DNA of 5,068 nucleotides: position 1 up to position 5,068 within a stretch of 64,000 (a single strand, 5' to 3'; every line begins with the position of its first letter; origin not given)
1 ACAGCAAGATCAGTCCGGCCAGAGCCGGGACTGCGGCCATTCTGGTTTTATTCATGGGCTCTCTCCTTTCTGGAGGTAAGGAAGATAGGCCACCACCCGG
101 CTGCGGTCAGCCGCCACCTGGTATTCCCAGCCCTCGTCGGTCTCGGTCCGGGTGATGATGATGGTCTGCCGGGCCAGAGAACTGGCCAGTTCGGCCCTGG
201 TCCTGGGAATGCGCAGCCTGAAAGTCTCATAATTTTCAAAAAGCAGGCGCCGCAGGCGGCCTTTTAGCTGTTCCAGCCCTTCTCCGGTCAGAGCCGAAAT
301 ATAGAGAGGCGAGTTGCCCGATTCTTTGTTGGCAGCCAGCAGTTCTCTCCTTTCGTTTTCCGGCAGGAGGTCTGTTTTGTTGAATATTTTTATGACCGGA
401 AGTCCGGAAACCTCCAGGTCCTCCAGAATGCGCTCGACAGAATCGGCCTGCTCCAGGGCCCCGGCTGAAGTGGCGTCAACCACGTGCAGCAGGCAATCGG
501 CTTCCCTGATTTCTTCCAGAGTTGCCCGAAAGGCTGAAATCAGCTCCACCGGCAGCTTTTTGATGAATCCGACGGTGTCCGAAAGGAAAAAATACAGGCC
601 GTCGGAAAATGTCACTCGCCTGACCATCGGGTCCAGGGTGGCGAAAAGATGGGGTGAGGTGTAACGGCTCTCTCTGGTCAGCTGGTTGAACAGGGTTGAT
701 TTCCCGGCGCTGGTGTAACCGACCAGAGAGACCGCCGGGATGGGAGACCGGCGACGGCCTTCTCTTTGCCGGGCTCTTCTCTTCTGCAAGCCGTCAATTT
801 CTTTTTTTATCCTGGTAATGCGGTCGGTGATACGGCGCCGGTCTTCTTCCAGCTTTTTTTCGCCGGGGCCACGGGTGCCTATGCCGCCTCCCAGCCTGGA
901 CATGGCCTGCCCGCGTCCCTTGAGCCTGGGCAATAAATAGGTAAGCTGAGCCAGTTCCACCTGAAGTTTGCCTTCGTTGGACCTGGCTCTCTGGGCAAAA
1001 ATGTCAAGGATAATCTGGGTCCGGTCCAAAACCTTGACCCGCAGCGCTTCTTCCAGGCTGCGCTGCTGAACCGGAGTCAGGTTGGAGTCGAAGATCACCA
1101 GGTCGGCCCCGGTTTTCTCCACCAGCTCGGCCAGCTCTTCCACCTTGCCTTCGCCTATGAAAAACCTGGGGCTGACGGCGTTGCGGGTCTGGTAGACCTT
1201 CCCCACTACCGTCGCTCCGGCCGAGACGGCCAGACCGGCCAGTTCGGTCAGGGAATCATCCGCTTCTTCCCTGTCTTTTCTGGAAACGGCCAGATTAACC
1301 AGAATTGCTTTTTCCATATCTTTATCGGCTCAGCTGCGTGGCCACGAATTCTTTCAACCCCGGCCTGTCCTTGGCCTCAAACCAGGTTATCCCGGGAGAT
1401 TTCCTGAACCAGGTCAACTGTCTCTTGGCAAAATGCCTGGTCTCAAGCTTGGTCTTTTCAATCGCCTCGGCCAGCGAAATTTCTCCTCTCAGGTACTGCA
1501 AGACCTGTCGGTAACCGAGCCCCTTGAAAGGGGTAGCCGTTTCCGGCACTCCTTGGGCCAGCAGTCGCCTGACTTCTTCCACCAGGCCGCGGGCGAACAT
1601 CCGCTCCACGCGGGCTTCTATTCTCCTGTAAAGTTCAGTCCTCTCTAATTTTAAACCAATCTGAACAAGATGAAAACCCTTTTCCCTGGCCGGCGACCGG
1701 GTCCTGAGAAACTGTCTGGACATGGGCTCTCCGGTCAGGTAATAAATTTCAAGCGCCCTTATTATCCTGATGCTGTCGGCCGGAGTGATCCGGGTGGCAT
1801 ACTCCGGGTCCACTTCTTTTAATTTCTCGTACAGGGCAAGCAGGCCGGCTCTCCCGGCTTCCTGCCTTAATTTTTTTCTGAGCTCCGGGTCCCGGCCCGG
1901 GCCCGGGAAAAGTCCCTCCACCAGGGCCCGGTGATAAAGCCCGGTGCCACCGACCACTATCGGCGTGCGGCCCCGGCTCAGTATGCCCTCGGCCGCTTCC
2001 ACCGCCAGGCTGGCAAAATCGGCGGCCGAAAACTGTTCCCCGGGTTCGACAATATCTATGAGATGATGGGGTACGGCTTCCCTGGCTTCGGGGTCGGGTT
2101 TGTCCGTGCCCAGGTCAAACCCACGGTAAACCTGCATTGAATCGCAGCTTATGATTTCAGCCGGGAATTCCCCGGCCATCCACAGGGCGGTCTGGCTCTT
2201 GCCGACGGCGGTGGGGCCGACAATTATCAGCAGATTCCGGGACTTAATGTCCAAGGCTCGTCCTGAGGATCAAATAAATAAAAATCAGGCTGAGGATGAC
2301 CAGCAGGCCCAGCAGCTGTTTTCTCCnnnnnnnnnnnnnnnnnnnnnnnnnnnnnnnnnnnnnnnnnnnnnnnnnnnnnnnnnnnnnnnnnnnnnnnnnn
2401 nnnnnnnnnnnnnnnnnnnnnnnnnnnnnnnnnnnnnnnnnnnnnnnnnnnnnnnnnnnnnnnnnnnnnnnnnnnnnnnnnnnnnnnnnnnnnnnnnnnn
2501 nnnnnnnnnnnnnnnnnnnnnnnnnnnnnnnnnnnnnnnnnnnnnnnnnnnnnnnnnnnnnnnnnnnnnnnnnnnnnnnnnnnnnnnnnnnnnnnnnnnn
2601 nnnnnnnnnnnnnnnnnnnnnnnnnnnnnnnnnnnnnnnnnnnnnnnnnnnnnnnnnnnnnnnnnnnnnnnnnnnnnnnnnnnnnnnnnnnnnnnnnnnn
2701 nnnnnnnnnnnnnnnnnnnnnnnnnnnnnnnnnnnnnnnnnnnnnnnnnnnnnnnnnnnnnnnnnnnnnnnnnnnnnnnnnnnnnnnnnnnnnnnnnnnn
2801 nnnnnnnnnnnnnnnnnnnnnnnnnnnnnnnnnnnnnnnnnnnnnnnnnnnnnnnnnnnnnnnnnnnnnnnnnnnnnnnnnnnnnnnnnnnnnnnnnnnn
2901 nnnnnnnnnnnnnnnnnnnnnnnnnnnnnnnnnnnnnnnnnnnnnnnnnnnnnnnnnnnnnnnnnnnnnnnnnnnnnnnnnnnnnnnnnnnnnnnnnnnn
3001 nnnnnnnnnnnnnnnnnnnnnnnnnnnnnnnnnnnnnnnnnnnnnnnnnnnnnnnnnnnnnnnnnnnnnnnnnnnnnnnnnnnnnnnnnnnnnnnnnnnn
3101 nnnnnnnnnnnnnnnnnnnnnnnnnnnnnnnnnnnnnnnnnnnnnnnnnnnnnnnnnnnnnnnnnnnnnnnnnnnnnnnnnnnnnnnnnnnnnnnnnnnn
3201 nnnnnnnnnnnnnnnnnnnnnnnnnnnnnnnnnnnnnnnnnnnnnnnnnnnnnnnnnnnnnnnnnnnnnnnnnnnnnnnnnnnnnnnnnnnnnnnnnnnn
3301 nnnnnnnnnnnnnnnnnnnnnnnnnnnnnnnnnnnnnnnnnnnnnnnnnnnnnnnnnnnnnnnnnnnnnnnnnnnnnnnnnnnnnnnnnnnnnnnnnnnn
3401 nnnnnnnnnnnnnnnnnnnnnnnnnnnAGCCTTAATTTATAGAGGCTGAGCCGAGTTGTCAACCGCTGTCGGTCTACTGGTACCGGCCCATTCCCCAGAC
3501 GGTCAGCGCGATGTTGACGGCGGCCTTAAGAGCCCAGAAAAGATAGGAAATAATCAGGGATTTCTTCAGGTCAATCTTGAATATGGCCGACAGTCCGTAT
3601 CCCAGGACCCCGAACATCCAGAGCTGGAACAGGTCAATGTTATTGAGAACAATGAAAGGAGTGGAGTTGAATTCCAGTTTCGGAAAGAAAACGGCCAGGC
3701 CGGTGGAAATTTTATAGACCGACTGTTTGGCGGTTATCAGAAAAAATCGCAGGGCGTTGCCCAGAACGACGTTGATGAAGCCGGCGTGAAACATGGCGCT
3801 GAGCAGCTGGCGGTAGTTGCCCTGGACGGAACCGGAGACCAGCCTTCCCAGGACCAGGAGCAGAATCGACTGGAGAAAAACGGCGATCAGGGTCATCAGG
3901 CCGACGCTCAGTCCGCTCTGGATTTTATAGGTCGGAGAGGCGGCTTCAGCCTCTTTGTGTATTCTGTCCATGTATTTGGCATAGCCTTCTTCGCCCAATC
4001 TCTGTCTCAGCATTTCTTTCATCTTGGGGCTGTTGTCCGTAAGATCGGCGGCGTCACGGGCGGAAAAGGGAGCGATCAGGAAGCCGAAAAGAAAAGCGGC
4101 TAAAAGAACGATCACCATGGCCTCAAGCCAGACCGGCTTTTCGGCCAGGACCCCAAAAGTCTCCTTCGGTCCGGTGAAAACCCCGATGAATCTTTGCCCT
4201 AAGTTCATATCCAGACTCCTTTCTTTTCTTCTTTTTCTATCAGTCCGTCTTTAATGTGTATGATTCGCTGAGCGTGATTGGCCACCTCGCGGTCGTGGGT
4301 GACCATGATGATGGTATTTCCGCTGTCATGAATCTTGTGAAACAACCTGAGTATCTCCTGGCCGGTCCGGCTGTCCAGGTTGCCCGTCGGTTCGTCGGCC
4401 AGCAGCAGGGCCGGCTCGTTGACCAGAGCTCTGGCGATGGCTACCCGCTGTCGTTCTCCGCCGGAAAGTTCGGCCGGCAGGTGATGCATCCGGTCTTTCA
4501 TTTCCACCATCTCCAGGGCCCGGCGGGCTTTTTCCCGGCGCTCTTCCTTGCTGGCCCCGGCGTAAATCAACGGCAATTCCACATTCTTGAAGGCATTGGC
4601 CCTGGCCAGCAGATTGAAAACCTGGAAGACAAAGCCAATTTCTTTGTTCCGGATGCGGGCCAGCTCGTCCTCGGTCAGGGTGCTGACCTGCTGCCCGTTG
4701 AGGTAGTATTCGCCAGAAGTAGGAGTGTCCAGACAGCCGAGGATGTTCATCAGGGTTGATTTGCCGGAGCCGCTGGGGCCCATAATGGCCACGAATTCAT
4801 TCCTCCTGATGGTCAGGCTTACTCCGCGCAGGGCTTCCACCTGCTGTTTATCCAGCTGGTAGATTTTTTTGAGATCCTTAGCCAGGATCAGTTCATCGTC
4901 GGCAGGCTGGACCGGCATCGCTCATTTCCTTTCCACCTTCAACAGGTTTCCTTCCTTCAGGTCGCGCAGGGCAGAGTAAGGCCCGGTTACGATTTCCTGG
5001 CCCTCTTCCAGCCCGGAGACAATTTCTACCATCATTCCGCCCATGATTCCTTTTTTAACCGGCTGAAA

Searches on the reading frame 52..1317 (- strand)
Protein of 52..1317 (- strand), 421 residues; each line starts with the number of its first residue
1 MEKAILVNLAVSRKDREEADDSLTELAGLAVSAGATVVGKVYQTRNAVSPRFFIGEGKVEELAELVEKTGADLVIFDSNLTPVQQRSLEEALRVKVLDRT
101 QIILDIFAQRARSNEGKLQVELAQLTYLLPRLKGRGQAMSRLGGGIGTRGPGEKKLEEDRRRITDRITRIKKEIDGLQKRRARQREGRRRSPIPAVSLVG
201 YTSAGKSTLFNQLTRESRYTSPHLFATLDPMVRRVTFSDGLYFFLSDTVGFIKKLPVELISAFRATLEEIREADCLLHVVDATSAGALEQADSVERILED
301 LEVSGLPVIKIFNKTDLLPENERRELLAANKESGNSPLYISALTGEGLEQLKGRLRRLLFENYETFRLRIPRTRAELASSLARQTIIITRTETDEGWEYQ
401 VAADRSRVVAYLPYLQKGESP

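Call 62: search_protein_families(library=pfam, proteins=[window:52-1317:-], max_evalue=0.00001)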
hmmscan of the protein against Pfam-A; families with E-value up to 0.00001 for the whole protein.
window:52-1317:- (421 aa): 4 families
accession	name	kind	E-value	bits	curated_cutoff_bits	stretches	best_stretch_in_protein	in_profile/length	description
PF13167.11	GTP-bdg_N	-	1.4e-33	115.7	25.4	1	21-108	2-89/89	GTP-binding GTPase N-terminal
PF16360.10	GTP-bdg_M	-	1.2e-30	106.3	29.5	1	110-188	1-79/79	GTP-binding GTPase Middle Region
PF01926.29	MMR_HSR1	-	4e-19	69.2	21.9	1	196-314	2-113/113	50S ribosome-binding GTPase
PF03193.22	RsgA_GTPase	-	3.7e-08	33.8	30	0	291-356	39-105/174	RsgA GTPase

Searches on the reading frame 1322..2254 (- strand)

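Call 62: search_protein_families(library=pfam, proteins=[window:1322-2254:-], max_evalue=0.00001)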
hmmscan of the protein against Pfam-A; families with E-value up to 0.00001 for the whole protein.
window:1322-2254:- (310 aa): 1 family
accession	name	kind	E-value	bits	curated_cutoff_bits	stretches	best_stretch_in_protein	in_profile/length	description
PF01715.23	IPPT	-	2.1e-89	299.8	23.6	1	41-285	1-242/243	IPP transferase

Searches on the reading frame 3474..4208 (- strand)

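Call 62: search_protein_families(library=pfam, proteins=[window:3474-4208:-], max_evalue=0.00001)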
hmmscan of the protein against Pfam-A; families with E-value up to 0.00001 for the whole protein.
window:3474-4208:- (244 aa): 1 family
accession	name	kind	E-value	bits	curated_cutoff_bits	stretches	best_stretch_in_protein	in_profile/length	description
PF04893.22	Yip1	-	1.3e-08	35.3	28.6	1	8-229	1-166/173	Yip1 domain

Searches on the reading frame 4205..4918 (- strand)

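Call 62: search_protein_families(library=pfam, proteins=[window:4205-4918:-], max_evalue=0.00001)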
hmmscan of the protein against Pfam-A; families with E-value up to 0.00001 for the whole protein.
window:4205-4918:- (237 aa): 3 families
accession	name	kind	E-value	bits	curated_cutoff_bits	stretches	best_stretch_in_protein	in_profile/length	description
PF00005.33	ABC_tran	-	4.3e-35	121.7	25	1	30-178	1-136/137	ABC transporter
PF02463.25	SMC_N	-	3.8e-08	33.5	40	1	39-223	23-212/220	RecF/RecN/SMC N terminal domain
PF13304.12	AAA_21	-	3.8e-06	27.6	27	0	42-64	1-26/304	AAA domain, putative AbiEii toxin, Type IV TA system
